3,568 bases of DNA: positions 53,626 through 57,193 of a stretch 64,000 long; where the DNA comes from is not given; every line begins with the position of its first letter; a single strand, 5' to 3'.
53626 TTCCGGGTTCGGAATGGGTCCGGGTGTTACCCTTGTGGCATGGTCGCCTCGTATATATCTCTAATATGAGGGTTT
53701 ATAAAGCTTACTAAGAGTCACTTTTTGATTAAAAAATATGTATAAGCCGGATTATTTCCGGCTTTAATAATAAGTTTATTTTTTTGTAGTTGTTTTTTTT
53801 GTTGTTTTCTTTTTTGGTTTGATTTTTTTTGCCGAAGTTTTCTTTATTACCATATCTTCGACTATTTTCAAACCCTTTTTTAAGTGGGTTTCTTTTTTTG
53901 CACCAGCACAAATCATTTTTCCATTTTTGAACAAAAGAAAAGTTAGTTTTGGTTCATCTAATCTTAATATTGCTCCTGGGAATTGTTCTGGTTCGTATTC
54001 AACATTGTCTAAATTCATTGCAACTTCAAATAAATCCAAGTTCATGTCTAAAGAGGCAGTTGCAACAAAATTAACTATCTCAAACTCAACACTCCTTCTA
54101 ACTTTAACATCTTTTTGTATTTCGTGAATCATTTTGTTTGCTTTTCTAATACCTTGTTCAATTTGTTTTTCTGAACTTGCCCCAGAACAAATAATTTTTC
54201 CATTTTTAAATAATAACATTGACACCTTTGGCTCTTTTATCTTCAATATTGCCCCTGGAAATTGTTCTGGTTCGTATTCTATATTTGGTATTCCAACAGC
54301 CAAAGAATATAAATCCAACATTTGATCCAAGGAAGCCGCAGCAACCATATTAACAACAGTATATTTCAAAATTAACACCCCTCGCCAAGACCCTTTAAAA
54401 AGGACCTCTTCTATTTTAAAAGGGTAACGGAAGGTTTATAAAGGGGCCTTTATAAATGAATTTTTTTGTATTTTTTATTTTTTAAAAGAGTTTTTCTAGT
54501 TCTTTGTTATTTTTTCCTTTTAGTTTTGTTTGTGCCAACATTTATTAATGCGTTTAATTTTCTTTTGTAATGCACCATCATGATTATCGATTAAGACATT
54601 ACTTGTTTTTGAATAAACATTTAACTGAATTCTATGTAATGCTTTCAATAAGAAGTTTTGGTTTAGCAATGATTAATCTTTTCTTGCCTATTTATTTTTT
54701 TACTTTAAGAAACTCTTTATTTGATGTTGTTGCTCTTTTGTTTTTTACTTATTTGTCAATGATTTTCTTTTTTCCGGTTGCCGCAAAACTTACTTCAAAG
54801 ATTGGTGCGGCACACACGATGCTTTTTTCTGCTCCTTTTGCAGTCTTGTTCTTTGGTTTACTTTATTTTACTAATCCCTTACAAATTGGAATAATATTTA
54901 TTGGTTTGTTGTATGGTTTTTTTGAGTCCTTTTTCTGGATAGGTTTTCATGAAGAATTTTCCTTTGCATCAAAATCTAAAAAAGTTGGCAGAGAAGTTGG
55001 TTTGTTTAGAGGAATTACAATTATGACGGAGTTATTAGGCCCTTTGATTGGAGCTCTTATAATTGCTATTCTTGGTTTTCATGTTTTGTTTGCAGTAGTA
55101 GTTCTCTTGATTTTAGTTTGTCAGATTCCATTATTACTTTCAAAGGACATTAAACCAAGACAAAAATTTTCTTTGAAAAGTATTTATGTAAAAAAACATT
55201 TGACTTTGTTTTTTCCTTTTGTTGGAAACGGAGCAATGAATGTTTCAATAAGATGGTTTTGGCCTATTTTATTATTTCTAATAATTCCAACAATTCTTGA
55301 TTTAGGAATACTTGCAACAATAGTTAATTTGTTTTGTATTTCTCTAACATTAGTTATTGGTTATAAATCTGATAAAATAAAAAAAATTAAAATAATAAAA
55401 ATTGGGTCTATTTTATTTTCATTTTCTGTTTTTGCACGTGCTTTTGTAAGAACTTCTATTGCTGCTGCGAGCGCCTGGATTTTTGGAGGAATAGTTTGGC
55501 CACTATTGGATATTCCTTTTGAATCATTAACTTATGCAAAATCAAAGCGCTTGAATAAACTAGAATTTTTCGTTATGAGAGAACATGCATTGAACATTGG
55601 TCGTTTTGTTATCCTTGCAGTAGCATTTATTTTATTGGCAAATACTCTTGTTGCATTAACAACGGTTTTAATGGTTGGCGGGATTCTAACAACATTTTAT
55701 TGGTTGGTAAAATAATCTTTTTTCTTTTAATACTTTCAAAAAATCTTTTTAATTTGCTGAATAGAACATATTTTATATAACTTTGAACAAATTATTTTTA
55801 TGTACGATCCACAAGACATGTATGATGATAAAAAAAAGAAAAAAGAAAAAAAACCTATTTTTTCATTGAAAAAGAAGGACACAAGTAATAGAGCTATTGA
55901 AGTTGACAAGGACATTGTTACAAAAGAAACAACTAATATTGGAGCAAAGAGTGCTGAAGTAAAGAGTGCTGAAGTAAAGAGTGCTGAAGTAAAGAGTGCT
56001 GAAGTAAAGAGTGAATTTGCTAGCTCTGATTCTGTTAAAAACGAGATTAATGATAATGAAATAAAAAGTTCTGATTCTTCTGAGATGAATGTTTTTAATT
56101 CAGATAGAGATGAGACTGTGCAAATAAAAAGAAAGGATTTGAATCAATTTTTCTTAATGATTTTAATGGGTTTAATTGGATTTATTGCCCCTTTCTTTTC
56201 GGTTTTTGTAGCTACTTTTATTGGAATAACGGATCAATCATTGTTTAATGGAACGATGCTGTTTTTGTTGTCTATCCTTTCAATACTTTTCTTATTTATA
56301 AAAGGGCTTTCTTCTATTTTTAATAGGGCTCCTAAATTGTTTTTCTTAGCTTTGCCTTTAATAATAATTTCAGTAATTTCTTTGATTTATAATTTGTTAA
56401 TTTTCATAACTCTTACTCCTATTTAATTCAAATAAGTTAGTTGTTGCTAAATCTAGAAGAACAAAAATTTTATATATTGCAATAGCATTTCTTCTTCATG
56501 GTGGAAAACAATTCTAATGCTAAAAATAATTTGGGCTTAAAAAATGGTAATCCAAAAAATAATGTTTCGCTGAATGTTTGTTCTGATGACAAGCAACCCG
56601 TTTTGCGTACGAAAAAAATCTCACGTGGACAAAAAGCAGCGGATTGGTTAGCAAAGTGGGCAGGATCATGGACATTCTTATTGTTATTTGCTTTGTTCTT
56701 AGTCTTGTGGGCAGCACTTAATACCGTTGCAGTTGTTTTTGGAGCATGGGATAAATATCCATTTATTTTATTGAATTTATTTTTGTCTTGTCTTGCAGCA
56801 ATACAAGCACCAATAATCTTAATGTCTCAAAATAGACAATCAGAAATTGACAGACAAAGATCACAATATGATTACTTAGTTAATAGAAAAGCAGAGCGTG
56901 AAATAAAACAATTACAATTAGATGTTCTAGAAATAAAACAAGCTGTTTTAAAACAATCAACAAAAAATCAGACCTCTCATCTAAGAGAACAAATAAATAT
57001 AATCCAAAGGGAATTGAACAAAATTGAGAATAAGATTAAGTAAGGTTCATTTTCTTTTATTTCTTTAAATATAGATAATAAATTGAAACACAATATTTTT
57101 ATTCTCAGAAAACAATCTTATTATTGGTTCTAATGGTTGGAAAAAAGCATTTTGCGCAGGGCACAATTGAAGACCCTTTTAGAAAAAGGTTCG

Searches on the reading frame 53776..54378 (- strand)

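Call 11: search_protein_families(library=pfam, proteins=[window:53776-54378:-], max_evalue=0.001)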
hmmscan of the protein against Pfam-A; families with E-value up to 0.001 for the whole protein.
window:53776-54378:- (200 aa): 1 family
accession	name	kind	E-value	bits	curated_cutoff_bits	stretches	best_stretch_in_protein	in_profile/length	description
PF00352.27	TBP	-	1.6e-52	175.7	22.9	2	98-173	1-78/85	Transcription factor TFIID (or TATA-binding protein, TBP)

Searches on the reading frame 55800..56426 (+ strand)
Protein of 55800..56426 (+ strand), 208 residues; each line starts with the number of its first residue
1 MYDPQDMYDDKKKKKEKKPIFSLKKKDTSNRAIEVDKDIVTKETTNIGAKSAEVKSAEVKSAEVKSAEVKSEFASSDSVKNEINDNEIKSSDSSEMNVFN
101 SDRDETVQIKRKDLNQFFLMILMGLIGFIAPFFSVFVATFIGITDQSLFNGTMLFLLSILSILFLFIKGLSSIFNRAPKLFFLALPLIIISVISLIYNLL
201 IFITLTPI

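Call 11: search_protein_families(library=pfam, proteins=[window:55800-56426:+], max_evalue=0.001)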
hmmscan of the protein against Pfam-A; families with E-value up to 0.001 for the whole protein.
window:55800-56426:+ (208 aa): 0 families

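Call 90: search_protein_families(library=pfam, proteins=[window:55800-56426:+], max_evalue=5)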
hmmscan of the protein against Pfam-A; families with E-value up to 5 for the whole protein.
window:55800-56426:+ (208 aa): 2 families
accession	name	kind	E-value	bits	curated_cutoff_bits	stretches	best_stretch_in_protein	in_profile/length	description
PF07062.17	Clc-like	-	0.0065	16.4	24.9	1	95-201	96-203/212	Clc-like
PF06478.18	CoV_RPol_N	-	0.074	12.5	25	1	24-122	13-111/350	Coronavirus RNA-dependent RNA polymerase, N-terminal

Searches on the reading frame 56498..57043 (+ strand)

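Call 66: search_protein_families(library=pfam, proteins=[window:56498-57043:+], max_evalue=0.001)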
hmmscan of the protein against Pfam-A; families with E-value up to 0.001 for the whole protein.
window:56498-57043:+ (181 aa): 1 family
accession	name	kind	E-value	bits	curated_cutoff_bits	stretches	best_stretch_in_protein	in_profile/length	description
PF06210.16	DUF1003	-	1.5e-35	121.9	27.4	1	56-155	2-101/103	Protein of unknown function (DUF1003)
